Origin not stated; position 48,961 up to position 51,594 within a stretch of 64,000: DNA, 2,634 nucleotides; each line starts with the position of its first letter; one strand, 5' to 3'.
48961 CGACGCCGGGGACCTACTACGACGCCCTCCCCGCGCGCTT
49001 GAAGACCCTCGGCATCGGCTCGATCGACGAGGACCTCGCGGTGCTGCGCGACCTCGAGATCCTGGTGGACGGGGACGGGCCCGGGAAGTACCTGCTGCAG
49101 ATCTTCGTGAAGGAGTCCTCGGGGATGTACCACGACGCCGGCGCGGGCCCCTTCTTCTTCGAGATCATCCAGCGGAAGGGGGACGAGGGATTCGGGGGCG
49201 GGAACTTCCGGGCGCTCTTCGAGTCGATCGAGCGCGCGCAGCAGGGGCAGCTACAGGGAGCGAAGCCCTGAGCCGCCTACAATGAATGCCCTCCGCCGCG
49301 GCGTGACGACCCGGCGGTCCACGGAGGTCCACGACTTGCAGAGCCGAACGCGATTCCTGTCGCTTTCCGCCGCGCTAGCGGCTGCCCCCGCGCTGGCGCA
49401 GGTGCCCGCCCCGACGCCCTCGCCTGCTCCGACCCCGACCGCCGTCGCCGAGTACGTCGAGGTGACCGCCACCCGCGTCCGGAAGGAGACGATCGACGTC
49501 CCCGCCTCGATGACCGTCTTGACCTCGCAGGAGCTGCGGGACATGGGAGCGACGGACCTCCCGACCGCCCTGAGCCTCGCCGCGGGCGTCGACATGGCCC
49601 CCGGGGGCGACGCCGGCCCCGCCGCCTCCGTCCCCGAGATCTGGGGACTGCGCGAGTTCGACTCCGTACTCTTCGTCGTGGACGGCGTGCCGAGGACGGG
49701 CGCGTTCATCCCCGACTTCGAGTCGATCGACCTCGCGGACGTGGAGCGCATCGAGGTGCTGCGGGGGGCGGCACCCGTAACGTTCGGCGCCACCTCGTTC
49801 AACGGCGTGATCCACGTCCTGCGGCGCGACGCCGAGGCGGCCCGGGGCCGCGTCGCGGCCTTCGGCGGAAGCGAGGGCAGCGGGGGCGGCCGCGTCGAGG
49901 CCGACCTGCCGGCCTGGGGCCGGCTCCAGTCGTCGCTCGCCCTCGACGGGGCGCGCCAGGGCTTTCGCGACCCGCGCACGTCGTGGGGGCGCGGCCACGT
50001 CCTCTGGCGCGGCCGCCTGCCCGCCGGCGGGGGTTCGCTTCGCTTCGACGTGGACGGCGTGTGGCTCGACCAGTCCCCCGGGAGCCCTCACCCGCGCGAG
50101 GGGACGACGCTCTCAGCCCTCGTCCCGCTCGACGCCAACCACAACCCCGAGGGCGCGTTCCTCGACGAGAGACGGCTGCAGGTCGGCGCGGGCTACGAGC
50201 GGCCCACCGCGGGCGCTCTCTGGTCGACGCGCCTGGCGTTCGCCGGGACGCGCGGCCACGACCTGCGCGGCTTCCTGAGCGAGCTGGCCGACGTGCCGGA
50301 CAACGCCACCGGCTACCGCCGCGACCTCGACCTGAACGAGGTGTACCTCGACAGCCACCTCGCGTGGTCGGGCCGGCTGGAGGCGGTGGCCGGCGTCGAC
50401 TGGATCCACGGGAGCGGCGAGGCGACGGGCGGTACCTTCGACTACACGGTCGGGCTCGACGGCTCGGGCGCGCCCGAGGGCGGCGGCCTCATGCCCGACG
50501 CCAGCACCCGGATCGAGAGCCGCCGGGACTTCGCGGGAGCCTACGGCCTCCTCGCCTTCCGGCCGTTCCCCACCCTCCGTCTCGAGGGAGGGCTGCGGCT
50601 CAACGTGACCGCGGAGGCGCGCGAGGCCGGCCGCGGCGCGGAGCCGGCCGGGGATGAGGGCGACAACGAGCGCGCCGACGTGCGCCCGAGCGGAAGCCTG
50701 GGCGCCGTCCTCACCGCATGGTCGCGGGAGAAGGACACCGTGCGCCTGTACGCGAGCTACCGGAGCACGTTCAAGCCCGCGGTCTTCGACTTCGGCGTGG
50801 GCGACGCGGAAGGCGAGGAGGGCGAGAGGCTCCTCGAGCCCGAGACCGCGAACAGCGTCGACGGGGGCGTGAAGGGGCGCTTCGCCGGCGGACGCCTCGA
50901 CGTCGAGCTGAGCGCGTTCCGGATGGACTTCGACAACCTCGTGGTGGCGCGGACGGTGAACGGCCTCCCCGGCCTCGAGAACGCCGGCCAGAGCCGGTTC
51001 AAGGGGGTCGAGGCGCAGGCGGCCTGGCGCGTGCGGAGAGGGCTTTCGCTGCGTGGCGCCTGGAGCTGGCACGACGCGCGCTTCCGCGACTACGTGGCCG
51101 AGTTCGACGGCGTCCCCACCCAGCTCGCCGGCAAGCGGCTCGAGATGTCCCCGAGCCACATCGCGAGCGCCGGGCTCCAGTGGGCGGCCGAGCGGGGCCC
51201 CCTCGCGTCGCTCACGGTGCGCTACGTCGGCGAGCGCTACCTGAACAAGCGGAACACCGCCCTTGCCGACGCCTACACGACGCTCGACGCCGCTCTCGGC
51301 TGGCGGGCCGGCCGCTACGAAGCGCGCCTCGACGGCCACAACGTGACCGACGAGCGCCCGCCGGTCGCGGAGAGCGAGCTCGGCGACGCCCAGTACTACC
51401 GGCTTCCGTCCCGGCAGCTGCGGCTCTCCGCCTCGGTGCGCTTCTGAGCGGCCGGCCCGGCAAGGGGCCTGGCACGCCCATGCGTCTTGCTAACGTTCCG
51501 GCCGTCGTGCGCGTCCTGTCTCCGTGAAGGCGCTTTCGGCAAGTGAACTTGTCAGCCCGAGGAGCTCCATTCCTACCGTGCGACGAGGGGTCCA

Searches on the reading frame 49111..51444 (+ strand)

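Call 58: search_protein_families(library=pfam, proteins=[window:49111-51444:+], max_evalue=0.0001)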
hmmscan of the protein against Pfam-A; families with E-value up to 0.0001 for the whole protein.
window:49111-51444:+ (778 aa): 2 families
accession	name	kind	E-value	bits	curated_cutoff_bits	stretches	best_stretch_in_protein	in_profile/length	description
PF00593.30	TonB_dep_Rec_b-barrel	-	8.6e-38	131.8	27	1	342-744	48-435/436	TonB dependent receptor-like, beta-barrel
PF07715.20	Plug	-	2.8e-20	73.3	23.9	1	128-233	3-107/107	TonB-dependent Receptor Plug Domain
